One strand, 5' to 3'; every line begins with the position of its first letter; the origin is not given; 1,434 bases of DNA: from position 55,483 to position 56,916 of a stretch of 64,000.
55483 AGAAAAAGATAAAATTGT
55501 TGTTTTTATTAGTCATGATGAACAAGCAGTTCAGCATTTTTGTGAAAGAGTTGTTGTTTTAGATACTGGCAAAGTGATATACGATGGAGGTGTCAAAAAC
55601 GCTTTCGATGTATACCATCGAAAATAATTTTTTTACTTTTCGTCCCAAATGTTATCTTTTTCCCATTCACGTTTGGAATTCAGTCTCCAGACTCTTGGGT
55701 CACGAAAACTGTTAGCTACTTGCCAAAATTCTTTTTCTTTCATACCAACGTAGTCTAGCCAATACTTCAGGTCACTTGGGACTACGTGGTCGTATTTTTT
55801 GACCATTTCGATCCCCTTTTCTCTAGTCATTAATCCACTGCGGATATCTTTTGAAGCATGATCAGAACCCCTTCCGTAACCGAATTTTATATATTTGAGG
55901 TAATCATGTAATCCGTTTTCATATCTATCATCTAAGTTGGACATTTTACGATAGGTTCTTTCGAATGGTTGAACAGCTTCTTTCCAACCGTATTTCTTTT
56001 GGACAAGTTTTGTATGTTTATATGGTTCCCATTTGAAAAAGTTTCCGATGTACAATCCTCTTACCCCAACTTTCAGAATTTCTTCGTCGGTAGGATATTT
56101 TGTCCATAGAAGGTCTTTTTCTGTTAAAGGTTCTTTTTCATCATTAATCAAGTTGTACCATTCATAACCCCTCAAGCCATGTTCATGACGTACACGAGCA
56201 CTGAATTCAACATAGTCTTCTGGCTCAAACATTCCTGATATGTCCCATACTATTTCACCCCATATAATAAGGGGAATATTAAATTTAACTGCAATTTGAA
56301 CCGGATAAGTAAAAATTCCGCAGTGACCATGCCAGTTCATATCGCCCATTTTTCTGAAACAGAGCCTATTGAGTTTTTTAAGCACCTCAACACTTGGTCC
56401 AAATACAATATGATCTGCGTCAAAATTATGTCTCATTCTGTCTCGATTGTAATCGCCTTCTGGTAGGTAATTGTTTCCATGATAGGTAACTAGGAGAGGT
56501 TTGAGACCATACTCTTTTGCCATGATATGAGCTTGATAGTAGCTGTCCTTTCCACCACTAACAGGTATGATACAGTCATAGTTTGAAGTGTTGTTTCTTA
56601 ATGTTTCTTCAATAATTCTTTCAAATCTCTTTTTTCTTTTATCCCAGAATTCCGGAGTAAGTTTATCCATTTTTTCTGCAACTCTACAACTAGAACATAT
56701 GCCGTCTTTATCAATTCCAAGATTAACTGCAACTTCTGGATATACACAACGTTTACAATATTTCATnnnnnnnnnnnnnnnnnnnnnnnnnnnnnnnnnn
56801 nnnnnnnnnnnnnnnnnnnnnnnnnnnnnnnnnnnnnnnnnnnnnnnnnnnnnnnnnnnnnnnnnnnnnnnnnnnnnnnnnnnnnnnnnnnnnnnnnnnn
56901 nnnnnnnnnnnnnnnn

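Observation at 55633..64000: Acetamidino (N-acetimidoyl) nonulosonic- or hexuronic-sugar module built around HisH/HisF paralogs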

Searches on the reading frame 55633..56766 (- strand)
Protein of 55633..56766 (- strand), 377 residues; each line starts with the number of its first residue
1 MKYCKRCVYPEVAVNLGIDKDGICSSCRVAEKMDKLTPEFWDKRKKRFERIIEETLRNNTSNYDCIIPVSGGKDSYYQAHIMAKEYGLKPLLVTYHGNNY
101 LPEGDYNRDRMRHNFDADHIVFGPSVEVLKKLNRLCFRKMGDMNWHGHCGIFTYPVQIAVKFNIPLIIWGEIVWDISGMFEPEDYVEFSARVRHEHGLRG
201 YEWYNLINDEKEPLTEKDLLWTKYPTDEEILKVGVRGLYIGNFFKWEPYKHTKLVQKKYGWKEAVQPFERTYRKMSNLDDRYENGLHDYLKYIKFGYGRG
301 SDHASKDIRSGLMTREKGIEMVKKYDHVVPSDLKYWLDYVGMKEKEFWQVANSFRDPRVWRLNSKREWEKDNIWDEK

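Call 9: search_protein_families(library=pfam, proteins=[window:55633-56766:-], max_evalue=0.01)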
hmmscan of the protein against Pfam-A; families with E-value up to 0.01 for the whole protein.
window:55633-56766:- (377 aa): 0 families

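Call 10: search_protein_families(library=ncbifam, proteins=[window:55633-56766:-], max_evalue=0.01)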
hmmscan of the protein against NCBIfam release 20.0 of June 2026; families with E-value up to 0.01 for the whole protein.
window:55633-56766:- (377 aa): 1 family
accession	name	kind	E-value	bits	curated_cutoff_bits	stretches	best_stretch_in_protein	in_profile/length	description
TIGR03573.1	WbuX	subfamily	2.6e-102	342.8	203.2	1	1-351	1-343/344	N-acetyl sugar amidotransferase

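Call 13: find_encoding_contigs(protein=window:55633-56766:-, flank=10000, max_places=6)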
Protein window:55633-56766:- (377 aa): 5 contigs read that carry it; 4 places shown.
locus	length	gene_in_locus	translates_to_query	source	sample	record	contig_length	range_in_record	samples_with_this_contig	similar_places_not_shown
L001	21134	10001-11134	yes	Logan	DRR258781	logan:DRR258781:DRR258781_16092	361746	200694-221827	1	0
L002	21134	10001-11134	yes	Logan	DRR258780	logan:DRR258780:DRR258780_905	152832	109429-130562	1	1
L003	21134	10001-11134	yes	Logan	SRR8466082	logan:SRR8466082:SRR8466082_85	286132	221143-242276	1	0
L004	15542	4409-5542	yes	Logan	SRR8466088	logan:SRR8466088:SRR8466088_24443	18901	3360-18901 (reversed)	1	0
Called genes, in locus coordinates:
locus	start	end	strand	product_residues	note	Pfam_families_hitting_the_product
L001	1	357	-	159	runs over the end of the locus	PF13302:Acetyltransf_3, PF00583:Acetyltransf_1 (weak)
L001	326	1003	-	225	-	PF00535:Glycos_transf_2, PF10111:Glyco_tranf_2_2 (weak), PF13641:Glyco_tranf_2_3 (weak)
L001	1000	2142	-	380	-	PF03102:NeuB, PF08666:SAF (faint)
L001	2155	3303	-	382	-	PF01041:DegT_DnrJ_EryC1, PF00155:Aminotran_1_2, PF00266:Aminotran_5 (faint), PF01212:Beta_elim_lyase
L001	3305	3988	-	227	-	PF02348:CTP_transf_3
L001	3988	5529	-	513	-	PF01943:Polysacc_synt, PF13440:Polysacc_synt_3, PF03023:MurJ (faint)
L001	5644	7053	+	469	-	PF01073:3Beta_HSD, PF01370:Epimerase, PF02719:Polysacc_synt_2, PF04321:RmlD_sub_bind, PF05368:NmrA, PF16363:GDP_Man_Dehyd, PF13460:NAD_binding_10 (weak), PF07993:NAD_binding_4 (weak), +1 more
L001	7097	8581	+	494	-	PF05159:Capsule_synth (weak)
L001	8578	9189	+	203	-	PF00117:GATase, PF01174:SNO (faint), PF07722:Peptidase_C26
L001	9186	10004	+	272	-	PF00977:His_biosynth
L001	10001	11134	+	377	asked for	-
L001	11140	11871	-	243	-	PF02463:SMC_N (faint), PF00005:ABC_tran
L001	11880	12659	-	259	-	PF01061:ABC2_membrane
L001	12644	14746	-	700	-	-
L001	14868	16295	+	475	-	PF00535:Glycos_transf_2, PF13641:Glyco_tranf_2_3 (weak), PF13632:Glyco_trans_2_3 (faint)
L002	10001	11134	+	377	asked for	-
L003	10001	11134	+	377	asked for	-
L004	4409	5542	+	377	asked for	-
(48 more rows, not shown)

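Call 21: search_solved_structures(query=window:55633-56766:-, max_evalue=0.01)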
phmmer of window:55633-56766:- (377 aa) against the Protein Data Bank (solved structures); distinct sequences matched with E-value up to 0.01: 1.
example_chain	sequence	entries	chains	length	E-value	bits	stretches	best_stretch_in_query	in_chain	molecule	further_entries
8wex_A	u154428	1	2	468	1.3e-38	136.3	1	17-359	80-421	N-acetyl sugar amidotransferase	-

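Call 27: find_related_loci(query=window:55633-56766:-, collection=genome_contigs, flank=10000)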
Query window:55633-56766:- (377 aa) in genome_contigs; peptide patterns used: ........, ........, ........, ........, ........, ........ (x = any residue, [..] = any of these).
166 stretches matched a pattern; 138 encode a relative of the query (tblastn E <= 1e-3); the best 80 are kept; 80 distinct loci.
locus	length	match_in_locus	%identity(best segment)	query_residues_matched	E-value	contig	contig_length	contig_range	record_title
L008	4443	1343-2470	78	1-376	0e+0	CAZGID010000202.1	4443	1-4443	MAG TPA_asm: uncultured bacterium isolate SRP193661_co1_15 genome assembly, contig: NODE_20059_length_4443_cov_5.358022,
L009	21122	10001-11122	78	1-375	0e+0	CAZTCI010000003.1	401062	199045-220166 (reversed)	MAG TPA_asm: uncultured Planctomycetales bacterium isolate binchicken_co185_276 genome assembly, contig: NODE_19_length_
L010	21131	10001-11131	76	1-377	0e+0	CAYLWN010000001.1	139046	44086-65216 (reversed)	MAG TPA_asm: uncultured Gammaproteobacteria bacterium isolate SRP050083_co1_444 genome assembly, contig: NODE_11_length_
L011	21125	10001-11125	76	1-376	0e+0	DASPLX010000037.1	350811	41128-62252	MAG TPA_asm: Paucimonas sp. isolate SMAG_U12076 k141_78171, whole genome shotgun sequence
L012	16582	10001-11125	76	1-376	0e+0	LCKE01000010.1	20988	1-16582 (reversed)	MAG: Parcubacteria group bacterium GW2011_GWF2_45_11 UW91_C0010, whole genome shotgun sequence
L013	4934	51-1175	75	1-376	0e+0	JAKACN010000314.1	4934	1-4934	MAG: Proteobacteria bacterium isolate WH4.bin15 NODE_16757_length_4934_cov_1.330560, whole genome shotgun sequence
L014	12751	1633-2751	75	1-374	0e+0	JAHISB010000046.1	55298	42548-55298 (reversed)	MAG: Patescibacteria group bacterium isolate MM_PC_MetaG.mb.153 MM_PC_MetaG.mb.153_k141_1559635, whole genome shotgun se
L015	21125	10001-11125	75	1-375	0e+0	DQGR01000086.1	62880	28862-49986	MAG TPA_asm: Patescibacteria group bacterium isolate UBA10118 contig_7548, whole genome shotgun sequence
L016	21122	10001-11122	75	1-374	0e+0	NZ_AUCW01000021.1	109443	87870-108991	Desulfogranum mediterraneum DSM 13871 G494DRAFT_scaffold00017.17_C, whole genome shotgun sequence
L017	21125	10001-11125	74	1-375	0e+0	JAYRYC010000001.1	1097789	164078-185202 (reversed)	MAG: Tagaea sp. isolate EBPR_s431bin.14 NODE_2_length_1097789_cov_13.498244, whole genome shotgun sequence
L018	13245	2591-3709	75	1-374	0e+0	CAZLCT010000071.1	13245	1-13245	MAG TPA_asm: uncultured bacterium isolate binchicken_co256_57 genome assembly, contig: NODE_11493_length_13245_cov_5.215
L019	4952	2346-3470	73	1-376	0e+0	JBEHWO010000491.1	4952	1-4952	MAG: Vulcanimicrobiota bacterium isolate ER2 k141_743683_length_4952_cov_7.0000, whole genome shotgun sequence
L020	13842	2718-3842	74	1-376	0e+0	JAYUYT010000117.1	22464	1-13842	MAG: Nitrosospira sp. isolate GL139_UP_metabat_62 GL139_UP_metabat_62_116, whole genome shotgun sequence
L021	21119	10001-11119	73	1-374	0e+0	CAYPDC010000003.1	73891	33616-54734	MAG TPA_asm: uncultured Cyanobacterium sp. isolate SRP141376_co3_261 genome assembly, contig: NODE_773_length_73891_cov_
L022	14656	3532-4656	76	1-376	0e+0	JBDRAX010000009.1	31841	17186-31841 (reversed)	MAG: Candidatus Omnitrophota bacterium isolate MEGAHIT-group-1.1021 k141_3568456, whole genome shotgun sequence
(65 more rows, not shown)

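Call 90: list_cluster_members(proteins=[window:55633-56766:-, window:56763-57581:-, window:57578-58189:-, P0001, P0164])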
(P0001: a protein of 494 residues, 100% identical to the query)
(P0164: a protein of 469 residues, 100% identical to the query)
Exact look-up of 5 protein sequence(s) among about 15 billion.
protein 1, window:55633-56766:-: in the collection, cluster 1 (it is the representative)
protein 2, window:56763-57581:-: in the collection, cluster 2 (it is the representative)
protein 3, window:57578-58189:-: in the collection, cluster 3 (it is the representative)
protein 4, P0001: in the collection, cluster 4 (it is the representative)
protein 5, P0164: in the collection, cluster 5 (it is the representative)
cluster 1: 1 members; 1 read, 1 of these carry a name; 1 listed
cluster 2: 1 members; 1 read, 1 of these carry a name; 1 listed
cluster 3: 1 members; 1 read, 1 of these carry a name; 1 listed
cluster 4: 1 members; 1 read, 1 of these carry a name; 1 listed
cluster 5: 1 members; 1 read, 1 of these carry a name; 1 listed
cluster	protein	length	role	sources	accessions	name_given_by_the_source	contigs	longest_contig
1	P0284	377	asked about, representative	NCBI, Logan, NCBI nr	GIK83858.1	MAG: flagellin modification protein, PseA [Patescibacteria group bacterium]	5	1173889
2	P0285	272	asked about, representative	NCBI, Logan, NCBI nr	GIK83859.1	MAG: imidazole glycerol phosphate synthase subunit HisF [Patescibacteria group bacterium]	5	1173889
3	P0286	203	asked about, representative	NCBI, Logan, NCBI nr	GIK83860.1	MAG: imidazole glycerol phosphate synthase subunit HisH 1 [Patescibacteria group ...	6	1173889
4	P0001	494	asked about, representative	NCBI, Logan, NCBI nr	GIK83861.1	MAG: hypothetical protein BroJett025_04830 [Patescibacteria group bacterium]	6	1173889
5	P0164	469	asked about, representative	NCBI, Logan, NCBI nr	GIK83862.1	MAG: hypothetical protein BroJett025_04840 [Patescibacteria group bacterium]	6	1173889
